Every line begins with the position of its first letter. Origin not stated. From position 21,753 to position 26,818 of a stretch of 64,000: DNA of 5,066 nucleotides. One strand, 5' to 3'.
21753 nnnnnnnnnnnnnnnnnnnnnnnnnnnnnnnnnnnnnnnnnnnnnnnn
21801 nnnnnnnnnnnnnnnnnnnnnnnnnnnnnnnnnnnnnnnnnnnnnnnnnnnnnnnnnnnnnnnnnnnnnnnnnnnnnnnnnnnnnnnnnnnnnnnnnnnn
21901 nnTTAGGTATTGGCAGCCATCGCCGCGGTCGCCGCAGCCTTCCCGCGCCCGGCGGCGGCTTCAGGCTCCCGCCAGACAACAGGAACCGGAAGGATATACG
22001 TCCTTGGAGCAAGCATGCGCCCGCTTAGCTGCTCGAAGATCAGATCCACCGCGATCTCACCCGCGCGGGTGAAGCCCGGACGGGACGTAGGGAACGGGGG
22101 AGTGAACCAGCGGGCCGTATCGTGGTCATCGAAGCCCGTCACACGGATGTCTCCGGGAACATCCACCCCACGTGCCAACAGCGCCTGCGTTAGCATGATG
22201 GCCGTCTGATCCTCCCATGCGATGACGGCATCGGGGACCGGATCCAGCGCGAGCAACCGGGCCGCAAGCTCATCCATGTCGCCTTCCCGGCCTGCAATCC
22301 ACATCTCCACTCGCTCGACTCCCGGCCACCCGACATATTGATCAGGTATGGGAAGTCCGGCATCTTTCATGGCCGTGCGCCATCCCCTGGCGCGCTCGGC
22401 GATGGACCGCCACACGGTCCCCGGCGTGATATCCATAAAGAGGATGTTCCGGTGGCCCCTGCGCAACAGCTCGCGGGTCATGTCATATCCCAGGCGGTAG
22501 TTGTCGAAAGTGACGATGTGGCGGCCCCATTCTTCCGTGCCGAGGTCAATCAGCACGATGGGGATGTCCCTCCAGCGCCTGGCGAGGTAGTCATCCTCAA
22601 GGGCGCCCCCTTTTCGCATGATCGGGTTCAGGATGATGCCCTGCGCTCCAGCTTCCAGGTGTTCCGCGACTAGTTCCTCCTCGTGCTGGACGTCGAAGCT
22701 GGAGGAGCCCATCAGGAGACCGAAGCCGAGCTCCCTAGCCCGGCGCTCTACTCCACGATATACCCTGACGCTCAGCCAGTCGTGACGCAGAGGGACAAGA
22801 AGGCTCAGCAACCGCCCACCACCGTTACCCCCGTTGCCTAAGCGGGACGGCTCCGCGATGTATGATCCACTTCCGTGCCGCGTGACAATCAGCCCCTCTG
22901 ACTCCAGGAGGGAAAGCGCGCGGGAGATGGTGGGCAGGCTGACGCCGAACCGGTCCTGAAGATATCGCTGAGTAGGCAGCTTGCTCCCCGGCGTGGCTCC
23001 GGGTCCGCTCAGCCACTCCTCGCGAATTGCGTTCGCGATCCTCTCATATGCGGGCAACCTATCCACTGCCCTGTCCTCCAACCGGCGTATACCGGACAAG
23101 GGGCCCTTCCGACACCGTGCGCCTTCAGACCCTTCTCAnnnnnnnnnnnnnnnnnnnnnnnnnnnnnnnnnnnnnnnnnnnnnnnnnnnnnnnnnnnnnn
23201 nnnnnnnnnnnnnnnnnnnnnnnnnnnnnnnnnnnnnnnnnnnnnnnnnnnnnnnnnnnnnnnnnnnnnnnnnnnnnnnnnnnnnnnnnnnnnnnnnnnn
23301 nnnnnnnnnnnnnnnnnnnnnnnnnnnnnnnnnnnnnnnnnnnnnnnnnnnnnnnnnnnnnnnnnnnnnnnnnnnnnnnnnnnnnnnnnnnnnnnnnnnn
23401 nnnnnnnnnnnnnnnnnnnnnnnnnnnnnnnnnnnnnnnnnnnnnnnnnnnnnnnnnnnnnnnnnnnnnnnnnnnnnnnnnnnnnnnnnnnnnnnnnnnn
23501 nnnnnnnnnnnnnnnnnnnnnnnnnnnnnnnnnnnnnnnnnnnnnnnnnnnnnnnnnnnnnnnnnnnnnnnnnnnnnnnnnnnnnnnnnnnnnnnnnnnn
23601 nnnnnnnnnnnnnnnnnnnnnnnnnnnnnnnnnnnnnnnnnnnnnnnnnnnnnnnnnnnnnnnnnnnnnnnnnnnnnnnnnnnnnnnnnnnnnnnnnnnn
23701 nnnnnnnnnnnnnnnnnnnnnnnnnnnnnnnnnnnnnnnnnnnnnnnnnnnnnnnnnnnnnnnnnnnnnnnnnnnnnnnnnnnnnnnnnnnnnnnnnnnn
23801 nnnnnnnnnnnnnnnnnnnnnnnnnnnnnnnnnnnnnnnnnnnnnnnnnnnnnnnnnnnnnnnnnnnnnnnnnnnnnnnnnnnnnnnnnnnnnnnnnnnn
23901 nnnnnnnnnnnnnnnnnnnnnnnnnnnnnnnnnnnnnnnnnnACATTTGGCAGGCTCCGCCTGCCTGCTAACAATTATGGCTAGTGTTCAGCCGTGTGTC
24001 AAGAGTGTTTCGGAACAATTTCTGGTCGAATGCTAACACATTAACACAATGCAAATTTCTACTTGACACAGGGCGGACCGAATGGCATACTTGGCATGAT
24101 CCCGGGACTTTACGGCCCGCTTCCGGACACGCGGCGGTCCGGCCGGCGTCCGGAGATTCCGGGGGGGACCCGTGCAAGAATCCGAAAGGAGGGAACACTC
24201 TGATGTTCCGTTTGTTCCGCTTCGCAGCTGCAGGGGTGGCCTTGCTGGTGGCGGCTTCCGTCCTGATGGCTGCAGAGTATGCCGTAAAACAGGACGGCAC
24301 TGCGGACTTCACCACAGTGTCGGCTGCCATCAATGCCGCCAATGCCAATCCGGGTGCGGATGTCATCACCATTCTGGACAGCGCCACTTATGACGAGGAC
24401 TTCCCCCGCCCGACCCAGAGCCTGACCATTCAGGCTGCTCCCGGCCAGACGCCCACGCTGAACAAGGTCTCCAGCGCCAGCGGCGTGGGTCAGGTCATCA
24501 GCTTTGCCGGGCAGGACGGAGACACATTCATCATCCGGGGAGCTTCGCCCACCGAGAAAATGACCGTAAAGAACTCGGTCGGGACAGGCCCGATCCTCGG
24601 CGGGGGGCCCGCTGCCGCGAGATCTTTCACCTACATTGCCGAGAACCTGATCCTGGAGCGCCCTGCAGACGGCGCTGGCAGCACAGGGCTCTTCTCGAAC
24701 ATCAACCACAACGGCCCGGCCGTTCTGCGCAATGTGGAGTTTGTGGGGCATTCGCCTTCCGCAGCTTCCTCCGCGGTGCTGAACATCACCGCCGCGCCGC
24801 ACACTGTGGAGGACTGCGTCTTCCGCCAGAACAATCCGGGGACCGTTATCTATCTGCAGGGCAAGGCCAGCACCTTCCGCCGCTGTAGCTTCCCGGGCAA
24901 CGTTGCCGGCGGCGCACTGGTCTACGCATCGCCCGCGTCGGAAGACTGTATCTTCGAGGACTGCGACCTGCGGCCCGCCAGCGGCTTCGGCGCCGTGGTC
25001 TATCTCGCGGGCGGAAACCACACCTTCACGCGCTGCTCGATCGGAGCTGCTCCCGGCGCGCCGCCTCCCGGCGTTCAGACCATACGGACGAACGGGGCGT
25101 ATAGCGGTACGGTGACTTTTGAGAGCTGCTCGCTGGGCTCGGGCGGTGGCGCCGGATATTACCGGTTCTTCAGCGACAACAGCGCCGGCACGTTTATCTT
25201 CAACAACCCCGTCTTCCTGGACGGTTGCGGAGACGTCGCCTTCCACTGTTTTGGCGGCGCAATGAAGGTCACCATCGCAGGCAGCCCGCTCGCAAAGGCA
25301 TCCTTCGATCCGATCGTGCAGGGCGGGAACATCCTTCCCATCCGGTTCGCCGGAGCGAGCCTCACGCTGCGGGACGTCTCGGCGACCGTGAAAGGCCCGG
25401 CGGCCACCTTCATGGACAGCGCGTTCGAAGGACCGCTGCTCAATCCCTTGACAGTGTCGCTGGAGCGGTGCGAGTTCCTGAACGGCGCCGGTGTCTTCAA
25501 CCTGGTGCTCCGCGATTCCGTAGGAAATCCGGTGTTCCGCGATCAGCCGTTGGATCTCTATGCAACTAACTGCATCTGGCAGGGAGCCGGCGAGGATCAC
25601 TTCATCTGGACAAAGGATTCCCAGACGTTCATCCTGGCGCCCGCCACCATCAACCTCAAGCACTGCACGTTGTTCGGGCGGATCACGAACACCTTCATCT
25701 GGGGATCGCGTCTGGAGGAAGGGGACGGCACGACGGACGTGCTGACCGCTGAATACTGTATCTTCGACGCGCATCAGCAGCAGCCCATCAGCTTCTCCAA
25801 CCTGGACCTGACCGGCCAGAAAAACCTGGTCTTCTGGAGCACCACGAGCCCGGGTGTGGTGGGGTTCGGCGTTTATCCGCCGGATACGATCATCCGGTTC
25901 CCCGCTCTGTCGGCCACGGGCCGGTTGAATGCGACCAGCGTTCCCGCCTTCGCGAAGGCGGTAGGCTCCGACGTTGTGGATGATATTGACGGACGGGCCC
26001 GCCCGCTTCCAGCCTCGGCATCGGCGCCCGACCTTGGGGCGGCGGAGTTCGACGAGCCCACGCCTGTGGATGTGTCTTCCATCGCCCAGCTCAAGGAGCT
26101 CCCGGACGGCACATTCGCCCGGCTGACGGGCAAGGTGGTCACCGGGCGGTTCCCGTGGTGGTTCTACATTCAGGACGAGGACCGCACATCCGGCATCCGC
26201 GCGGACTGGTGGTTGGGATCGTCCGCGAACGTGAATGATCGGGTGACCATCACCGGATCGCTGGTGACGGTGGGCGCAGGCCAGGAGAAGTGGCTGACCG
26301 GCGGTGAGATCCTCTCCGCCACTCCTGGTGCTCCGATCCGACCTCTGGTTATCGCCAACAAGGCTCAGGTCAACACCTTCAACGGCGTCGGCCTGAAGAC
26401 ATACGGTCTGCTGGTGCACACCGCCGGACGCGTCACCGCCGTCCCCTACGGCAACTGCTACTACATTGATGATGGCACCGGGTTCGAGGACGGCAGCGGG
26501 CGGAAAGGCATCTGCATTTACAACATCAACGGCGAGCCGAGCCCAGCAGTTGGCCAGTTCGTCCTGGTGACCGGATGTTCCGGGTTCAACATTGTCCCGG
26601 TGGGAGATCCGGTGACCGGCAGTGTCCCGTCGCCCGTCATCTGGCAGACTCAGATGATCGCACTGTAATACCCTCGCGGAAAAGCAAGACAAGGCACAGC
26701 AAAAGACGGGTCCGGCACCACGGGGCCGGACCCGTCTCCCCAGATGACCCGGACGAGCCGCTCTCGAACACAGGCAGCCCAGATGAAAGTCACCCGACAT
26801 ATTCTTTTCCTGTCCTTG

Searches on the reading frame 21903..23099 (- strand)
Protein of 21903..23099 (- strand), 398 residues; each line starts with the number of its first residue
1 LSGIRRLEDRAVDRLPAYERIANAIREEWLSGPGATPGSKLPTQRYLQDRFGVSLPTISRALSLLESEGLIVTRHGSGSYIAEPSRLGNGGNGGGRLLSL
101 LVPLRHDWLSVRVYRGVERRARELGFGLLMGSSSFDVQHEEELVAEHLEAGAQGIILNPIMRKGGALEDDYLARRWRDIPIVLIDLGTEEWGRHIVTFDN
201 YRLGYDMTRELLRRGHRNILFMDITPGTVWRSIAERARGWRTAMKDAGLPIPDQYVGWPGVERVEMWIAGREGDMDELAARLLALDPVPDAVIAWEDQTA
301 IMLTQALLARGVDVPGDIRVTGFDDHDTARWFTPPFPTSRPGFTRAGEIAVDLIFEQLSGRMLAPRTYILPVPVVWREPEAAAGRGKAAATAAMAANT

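Call 19: search_protein_families(library=pfam, proteins=[window:21903-23099:-], max_evalue=0.01)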
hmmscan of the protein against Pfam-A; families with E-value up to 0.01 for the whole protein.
window:21903-23099:- (398 aa): 11 families
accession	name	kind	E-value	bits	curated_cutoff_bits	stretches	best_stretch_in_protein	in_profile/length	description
PF13377.12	Peripla_BP_3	-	7.3e-24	85.2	26.5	1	209-378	2-165/167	Periplasmic binding protein-like domain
PF00392.27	GntR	-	7.2e-15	54.8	27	1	18-81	2-64/64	Bacterial regulatory proteins, gntR family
PF00532.27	Peripla_BP_1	-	1.1e-12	48.5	22.2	1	108-325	14-225/281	Periplasmic binding proteins and sugar binding domain of LacI family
PF13407.12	Peripla_BP_4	-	3.2e-10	40.4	35.1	1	113-325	16-218/258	Periplasmic binding protein domain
PF13545.12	HTH_Crp_2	-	5.1e-05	23.6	27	1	41-87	21-67/70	Crp-like helix-turn-helix domain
PF13412.12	HTH_24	-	0.00019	21.4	21.9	1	43-71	19-47/48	Winged helix-turn-helix DNA-binding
PF12802.13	MarR_2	-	0.00036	21.1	27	1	39-74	20-53/61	MarR family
PF08279.18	HTH_11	-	0.0066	16.8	25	0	44-76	18-51/55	HTH domain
PF13730.12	HTH_36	-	0.0068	16.6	25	0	41-71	25-55/55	Helix-turn-helix domain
PF25213.1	HVO_A0261_N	-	0.0089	16.3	35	0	43-77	26-58/86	HVO_A0261 N-terminal domain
PF05732.17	RepL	-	0.0099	15.8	20.3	0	43-92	77-125/164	Firmicute plasmid replication protein (RepL)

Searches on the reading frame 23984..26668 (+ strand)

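Call 19: search_protein_families(library=pfam, proteins=[window:23984-26668:+], max_evalue=0.01)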
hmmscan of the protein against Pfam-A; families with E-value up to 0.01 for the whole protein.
window:23984-26668:+ (894 aa): 1 family
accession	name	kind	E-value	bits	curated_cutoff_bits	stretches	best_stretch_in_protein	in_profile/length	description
PF13229.12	Beta_helix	-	8.6e-12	45.4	25.9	2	234-354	24-135/158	Right handed beta helix region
